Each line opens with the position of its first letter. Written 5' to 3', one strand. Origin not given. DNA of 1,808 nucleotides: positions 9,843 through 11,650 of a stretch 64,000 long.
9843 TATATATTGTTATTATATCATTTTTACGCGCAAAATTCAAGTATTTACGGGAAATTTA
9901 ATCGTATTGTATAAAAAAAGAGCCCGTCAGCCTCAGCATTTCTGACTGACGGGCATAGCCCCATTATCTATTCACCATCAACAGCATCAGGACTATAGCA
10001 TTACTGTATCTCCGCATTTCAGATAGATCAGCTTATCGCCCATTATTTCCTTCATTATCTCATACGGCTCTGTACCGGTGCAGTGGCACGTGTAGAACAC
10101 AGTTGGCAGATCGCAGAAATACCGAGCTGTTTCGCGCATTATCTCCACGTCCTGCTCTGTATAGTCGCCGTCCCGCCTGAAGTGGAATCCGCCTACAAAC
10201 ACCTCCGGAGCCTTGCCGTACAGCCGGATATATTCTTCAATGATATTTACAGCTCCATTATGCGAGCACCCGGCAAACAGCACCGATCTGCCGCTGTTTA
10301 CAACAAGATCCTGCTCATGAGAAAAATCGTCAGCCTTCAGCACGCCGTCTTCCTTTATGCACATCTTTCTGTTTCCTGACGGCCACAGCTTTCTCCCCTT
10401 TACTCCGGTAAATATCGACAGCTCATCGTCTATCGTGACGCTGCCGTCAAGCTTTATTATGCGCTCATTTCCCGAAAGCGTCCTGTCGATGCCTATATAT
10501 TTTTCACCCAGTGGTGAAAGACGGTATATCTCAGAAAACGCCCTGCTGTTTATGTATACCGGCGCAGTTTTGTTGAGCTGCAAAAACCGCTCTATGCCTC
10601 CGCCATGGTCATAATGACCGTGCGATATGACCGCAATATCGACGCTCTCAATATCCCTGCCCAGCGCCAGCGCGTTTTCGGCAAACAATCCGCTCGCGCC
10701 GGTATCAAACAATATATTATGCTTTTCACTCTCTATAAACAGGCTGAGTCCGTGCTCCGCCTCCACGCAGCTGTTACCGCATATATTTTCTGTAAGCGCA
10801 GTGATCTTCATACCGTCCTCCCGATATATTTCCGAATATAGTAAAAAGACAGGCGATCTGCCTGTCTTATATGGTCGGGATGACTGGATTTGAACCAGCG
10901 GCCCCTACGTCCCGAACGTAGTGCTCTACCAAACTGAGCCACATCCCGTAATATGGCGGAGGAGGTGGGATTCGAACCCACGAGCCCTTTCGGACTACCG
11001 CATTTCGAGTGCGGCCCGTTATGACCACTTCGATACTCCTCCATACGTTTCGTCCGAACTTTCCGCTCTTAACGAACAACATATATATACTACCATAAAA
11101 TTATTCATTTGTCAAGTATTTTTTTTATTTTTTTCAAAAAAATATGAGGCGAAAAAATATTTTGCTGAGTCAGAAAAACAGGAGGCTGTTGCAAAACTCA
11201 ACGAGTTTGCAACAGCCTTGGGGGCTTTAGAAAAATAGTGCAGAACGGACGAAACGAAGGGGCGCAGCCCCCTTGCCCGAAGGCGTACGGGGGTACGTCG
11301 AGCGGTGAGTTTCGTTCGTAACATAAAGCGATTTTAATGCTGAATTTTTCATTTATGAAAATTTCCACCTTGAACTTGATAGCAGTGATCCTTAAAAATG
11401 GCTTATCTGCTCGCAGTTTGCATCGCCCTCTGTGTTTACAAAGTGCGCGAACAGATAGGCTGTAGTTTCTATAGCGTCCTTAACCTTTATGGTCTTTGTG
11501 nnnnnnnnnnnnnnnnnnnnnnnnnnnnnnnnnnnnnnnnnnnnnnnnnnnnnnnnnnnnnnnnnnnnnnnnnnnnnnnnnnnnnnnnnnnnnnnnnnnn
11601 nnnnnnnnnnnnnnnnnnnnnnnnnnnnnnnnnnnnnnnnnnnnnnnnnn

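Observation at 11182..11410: Long copy A of a modular, highly structured repeat that ends in an intrinsic terminator (candidate multicopy small RNA or MITE-like element)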

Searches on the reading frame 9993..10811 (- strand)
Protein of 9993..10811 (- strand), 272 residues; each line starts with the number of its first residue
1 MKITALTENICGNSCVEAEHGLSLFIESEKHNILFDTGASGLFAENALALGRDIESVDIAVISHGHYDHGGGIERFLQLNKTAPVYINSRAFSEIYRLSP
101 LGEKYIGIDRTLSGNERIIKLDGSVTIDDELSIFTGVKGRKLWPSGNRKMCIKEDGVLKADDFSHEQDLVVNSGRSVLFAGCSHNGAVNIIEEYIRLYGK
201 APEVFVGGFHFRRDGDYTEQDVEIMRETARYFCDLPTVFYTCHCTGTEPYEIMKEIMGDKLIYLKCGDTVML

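Call 10: search_protein_families(library=pfam, proteins=[window:9993-10811:-])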
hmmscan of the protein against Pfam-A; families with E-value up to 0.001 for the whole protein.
window:9993-10811:- (272 aa): 2 families
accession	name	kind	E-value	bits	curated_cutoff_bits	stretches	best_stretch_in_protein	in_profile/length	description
PF00753.33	Lactamase_B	-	4e-15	56.7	22.7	1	20-190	5-135/196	Metallo-beta-lactamase superfamily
PF12706.13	Lactamase_B_2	-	3.1e-08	33.9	27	1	31-135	1-106/200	Beta-lactamase superfamily domain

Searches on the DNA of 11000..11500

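Call 9: search_rna_families(source=window, start=11000, end=11500, threshold=evalue, max_evalue=10, show_alignments=2)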
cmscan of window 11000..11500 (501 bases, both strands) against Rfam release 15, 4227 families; matches with E-value up to 10: 9.
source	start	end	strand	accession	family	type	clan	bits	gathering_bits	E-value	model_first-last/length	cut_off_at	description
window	11318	11384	+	RF00493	snoU2-30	Gene; snRNA; snoRNA; CD-box;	-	19.1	60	0.58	1-70/70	no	Small nucleolar RNA U2-30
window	11183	11218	-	RF04252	mir-8186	Gene; miRNA;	-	18.6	80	0.29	13-48/61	no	mir-8186 microRNA precursor family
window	11183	11218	+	RF04252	mir-8186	Gene; miRNA;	-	18.1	80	0.39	13-48/61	no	mir-8186 microRNA precursor family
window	11058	11184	+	RF03005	lysM-TM7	Cis-reg;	-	17.1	61.5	1.4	1-138/138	no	lysM-TM7 RNA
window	11331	11361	+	RF01379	CRISPR-DR66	Gene; CRISPR;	CL00014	16.9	45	3.5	1-37/37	no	CRISPR RNA direct repeat element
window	11011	11149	-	RF01669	P14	Gene; sRNA;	-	14.7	45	2.4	1-146/146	no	Pseudomonas sRNA P14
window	11188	11214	+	RF01357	CRISPR-DR31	Gene; CRISPR;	-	14.5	35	4.1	1-37/37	no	CRISPR RNA direct repeat element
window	11234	11350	+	RF01517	iscRS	Cis-reg;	-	12.8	40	5.7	1-110/110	no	iscR stability element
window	11109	11144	+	RF03027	RT-6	Gene; sRNA;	-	12.1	46.7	7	35-70/75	no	RT-6 RNA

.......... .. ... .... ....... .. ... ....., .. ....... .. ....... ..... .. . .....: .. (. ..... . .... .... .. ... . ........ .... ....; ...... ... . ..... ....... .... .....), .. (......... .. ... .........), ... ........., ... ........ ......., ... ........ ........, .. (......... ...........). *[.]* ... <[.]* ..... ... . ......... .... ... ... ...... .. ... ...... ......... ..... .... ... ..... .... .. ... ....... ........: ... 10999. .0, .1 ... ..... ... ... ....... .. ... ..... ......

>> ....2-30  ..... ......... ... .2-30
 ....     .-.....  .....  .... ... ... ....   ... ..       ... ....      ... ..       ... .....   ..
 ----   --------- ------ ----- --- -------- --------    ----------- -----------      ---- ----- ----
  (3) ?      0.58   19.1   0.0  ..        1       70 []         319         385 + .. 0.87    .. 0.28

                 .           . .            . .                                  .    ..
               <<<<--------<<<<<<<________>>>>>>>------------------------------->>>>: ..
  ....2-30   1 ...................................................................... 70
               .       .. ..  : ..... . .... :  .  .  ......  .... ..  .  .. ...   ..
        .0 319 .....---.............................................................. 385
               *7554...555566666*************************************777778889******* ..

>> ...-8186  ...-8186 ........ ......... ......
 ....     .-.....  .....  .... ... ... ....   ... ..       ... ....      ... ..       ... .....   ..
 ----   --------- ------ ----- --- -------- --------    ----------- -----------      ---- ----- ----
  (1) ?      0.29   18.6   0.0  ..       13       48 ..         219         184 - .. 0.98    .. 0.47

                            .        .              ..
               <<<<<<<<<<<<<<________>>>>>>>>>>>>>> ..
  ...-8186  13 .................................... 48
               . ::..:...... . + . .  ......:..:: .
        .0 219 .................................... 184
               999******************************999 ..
